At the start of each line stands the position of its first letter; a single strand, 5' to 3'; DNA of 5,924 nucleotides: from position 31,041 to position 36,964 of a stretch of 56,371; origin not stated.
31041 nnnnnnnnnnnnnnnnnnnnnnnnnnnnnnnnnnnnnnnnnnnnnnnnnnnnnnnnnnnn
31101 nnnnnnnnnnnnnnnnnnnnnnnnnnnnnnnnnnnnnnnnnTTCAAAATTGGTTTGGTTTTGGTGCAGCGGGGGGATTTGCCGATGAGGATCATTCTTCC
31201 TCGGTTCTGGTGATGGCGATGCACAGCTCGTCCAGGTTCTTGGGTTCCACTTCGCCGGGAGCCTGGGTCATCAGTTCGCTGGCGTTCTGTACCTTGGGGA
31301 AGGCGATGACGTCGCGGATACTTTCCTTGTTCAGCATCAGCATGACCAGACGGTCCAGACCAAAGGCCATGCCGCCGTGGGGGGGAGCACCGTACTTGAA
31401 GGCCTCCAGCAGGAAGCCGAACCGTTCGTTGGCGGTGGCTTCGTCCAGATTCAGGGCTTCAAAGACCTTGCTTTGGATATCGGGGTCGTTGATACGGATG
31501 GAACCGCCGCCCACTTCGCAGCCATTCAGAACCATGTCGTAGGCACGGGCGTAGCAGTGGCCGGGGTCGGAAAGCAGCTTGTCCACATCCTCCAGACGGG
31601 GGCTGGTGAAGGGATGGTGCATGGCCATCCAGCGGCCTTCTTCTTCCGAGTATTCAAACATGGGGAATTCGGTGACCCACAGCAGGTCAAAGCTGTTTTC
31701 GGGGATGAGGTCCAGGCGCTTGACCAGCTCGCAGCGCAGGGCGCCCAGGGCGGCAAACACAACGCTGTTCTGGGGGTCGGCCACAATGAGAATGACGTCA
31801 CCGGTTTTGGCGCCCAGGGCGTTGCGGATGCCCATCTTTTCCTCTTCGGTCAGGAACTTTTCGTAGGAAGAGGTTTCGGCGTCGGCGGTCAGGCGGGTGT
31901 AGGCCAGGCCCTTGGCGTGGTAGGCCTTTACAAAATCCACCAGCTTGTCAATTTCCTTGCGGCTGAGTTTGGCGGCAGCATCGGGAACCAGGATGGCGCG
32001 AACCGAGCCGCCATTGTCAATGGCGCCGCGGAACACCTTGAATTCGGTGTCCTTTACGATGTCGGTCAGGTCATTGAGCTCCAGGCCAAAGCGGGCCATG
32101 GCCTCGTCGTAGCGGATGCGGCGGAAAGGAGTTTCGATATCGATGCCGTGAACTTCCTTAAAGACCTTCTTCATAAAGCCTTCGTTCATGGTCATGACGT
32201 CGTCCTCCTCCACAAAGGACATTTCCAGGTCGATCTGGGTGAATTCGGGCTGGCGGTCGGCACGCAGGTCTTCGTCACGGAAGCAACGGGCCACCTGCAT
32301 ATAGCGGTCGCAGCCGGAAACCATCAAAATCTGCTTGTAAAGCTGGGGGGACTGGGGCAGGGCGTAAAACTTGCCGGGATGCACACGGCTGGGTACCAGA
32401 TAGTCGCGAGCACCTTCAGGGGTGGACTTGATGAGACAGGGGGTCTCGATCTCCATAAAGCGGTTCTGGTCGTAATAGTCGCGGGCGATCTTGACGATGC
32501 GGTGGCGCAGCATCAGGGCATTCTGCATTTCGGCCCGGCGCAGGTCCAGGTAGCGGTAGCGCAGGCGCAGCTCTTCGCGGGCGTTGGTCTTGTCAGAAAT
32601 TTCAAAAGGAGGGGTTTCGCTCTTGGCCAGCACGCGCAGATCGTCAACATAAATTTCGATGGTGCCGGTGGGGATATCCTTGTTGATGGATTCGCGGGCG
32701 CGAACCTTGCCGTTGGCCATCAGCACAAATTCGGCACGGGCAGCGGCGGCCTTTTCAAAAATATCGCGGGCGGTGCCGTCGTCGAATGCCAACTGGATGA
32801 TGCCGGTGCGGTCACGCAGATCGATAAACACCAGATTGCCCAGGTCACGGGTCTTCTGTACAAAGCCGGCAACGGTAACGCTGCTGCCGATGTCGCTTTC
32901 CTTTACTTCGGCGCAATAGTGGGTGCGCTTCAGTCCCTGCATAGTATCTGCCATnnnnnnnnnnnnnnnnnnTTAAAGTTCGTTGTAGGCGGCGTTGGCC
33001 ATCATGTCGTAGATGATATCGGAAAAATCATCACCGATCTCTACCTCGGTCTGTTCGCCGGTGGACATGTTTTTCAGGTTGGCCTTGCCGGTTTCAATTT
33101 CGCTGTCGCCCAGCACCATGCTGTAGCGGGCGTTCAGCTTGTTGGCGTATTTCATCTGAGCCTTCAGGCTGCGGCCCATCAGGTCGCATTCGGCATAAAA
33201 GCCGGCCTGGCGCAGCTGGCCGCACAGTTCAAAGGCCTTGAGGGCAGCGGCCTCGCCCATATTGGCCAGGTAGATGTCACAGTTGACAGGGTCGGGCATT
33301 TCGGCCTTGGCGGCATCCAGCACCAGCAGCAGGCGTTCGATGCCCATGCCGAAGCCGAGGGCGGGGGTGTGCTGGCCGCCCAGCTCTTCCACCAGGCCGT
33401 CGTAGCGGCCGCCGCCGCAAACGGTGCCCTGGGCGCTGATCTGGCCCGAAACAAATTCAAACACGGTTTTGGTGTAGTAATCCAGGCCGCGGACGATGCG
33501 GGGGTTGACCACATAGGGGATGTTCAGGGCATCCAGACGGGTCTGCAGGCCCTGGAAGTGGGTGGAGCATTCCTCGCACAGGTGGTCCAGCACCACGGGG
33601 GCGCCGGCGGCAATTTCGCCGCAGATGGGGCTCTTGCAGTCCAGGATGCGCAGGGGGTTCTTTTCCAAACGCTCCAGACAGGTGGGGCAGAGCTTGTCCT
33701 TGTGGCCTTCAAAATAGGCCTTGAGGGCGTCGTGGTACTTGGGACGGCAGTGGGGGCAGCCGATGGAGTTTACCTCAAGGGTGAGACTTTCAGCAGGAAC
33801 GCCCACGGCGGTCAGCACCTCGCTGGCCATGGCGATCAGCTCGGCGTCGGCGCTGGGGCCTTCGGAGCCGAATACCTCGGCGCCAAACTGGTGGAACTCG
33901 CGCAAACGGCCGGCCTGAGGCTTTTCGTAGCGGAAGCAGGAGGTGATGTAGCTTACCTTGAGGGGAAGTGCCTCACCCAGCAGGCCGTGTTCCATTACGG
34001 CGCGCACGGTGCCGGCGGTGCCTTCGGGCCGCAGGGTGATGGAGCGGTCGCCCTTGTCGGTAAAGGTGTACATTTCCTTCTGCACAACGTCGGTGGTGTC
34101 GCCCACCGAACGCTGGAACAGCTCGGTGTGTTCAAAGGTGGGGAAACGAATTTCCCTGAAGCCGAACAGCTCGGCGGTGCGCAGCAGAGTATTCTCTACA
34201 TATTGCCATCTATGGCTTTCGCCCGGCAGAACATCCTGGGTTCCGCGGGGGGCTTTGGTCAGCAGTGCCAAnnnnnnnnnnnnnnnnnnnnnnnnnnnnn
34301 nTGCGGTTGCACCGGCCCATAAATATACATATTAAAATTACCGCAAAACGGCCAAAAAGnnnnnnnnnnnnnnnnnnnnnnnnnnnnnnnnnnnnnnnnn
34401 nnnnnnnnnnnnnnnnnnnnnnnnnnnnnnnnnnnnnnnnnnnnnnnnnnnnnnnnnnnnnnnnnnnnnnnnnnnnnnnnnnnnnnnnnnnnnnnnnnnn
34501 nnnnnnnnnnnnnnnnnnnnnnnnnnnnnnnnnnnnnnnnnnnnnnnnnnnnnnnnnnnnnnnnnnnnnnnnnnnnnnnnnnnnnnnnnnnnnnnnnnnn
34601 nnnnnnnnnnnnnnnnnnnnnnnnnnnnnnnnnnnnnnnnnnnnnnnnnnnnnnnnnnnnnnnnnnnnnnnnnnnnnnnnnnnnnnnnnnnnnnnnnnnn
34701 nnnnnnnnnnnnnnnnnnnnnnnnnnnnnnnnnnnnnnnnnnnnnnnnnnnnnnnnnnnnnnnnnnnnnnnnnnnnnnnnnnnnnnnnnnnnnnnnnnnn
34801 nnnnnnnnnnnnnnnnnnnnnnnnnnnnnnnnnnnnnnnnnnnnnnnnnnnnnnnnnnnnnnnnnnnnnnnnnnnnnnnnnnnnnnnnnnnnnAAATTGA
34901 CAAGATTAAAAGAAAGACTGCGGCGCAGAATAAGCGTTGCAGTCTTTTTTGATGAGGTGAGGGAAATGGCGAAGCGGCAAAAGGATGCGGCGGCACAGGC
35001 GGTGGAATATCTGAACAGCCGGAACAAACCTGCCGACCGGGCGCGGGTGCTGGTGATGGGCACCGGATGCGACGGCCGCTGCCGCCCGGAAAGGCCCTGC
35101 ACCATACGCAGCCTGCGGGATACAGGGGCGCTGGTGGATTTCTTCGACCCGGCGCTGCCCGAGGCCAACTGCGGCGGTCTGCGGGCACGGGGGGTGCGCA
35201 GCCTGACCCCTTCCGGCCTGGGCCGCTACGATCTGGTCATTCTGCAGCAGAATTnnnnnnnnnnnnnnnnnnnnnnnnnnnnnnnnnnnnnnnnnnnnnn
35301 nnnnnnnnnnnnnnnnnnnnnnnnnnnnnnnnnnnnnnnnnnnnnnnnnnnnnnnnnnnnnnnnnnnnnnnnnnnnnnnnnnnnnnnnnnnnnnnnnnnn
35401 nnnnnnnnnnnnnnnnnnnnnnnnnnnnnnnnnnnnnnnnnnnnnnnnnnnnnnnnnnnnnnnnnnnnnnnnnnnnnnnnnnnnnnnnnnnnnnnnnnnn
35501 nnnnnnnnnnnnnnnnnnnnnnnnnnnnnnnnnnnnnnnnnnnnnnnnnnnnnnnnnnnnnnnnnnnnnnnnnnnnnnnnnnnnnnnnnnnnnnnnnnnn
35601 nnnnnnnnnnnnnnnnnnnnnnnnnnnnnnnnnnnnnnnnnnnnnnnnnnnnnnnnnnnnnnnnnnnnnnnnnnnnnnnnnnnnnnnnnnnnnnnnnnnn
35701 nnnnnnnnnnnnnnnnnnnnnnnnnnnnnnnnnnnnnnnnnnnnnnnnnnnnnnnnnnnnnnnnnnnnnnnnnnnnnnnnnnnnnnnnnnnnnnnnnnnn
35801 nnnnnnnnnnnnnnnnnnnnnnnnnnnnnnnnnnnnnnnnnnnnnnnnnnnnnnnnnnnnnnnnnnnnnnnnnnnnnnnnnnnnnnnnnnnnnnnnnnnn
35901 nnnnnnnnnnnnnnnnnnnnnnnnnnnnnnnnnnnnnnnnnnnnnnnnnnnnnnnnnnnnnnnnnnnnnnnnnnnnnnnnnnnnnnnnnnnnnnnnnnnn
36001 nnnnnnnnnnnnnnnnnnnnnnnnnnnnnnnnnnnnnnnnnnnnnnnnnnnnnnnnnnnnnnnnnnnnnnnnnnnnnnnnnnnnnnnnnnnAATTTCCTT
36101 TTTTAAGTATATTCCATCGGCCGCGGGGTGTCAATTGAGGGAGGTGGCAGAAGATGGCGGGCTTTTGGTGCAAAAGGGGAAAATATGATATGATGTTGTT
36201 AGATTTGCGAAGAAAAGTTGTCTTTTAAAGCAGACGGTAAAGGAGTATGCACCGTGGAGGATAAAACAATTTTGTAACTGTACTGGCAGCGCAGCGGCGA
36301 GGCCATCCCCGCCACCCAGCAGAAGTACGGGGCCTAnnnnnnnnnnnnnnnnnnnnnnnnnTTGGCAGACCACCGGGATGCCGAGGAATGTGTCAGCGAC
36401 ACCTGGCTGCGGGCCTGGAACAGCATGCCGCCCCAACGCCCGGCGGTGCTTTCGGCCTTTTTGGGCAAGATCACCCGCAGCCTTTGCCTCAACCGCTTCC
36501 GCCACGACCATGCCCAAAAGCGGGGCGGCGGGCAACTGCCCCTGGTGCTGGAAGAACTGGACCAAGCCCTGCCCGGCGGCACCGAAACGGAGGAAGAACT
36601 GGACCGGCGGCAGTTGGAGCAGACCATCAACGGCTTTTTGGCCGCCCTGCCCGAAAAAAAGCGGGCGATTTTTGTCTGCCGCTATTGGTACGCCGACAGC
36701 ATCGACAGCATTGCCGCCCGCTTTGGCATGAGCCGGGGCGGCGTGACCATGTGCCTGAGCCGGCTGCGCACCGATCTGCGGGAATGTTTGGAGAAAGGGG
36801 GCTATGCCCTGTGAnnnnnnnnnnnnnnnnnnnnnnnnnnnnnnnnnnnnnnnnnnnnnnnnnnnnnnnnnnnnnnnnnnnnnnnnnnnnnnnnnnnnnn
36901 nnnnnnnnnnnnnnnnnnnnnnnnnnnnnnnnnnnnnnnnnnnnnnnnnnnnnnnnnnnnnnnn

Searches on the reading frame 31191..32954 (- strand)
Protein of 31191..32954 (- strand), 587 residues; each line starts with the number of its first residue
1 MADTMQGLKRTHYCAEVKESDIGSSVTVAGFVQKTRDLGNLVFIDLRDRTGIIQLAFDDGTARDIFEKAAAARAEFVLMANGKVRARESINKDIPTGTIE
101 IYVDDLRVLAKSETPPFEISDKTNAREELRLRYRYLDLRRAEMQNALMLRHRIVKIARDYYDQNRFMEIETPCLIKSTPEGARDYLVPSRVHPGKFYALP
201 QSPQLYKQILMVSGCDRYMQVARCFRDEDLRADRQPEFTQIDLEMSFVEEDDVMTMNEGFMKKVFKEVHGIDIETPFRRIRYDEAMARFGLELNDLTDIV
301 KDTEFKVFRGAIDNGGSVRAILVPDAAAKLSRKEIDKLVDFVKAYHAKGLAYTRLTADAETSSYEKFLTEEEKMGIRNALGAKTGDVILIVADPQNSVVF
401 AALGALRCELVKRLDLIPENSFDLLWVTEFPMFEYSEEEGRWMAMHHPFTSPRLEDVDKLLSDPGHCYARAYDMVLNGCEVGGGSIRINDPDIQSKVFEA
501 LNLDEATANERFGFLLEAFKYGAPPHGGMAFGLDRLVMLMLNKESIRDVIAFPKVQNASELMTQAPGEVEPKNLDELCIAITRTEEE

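Call 59: search_protein_families(library=pfam, proteins=[window:31191-32954:-], max_evalue=0.001)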
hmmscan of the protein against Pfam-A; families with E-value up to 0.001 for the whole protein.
window:31191-32954:- (587 aa): 4 families
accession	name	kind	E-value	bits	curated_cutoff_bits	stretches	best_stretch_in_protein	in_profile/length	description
PF00152.25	tRNA-synt_2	-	1.3e-121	405.9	25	1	127-555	2-307/308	tRNA synthetases class II (D, K and N)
PF02938.19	GAD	-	1.3e-25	89.9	23.4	1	308-399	1-92/95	GAD domain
PF01336.31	tRNA_anti-codon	-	2.1e-13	50.4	27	1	26-109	1-75/75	OB-fold nucleic acid binding domain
PF01409.25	tRNA-synt_2d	-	4.9e-05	23.4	19.8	0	217-279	104-164/246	tRNA synthetases class II core domain (F)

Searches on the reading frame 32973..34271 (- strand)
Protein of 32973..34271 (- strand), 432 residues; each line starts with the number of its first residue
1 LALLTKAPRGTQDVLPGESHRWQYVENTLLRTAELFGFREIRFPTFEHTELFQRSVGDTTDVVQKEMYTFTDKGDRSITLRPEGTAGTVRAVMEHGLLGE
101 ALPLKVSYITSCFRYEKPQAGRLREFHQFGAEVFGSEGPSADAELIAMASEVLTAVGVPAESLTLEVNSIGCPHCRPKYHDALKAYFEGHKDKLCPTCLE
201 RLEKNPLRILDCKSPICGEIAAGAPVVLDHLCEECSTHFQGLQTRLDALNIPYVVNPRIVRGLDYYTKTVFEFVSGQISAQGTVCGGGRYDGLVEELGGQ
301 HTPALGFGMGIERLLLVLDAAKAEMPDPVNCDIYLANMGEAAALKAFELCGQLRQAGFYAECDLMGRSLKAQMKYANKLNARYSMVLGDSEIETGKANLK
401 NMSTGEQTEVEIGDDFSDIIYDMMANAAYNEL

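Call 59: search_protein_families(library=pfam, proteins=[window:32973-34271:-], max_evalue=0.001)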
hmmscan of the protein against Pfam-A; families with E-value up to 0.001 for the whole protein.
window:32973-34271:- (432 aa): 4 families
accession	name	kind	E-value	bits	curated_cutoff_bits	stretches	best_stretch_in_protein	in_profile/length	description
PF13393.11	tRNA-synt_His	-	6.4e-47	160.7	25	1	10-314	1-308/308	Histidyl-tRNA synthetase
PF00587.30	tRNA-synt_2b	-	1.3e-23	84.4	29.3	1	68-318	1-175/179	tRNA synthetase class II core domain (G, H, P, S and T)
PF03129.25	HGTP_anticodon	-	2.2e-13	50.6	21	1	333-413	2-85/94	Anticodon binding domain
PF01409.25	tRNA-synt_2d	-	7.5e-06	26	19.8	0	17-135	14-134/246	tRNA synthetases class II core domain (F)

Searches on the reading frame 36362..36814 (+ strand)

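Call 93: search_protein_families(library=pfam, proteins=[window:36362-36814:+], max_evalue=0.01)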
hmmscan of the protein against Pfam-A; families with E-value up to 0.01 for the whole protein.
window:36362-36814:+ (150 aa): 4 families
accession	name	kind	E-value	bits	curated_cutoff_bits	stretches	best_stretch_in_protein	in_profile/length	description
PF04542.20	Sigma70_r2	-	1.7e-07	31.3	24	1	2-48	18-67/71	Sigma-70 region 2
PF07638.17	Sigma70_ECF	-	1e-06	29.3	21.1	1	32-141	77-181/185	ECF sigma factor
PF04545.22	Sigma70_r4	-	3.5e-06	26.9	24.1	1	93-140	2-49/50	Sigma-70, region 4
PF08281.18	Sigma70_r4_2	-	5e-06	26.5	25.7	1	93-137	8-52/54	Sigma-70, region 4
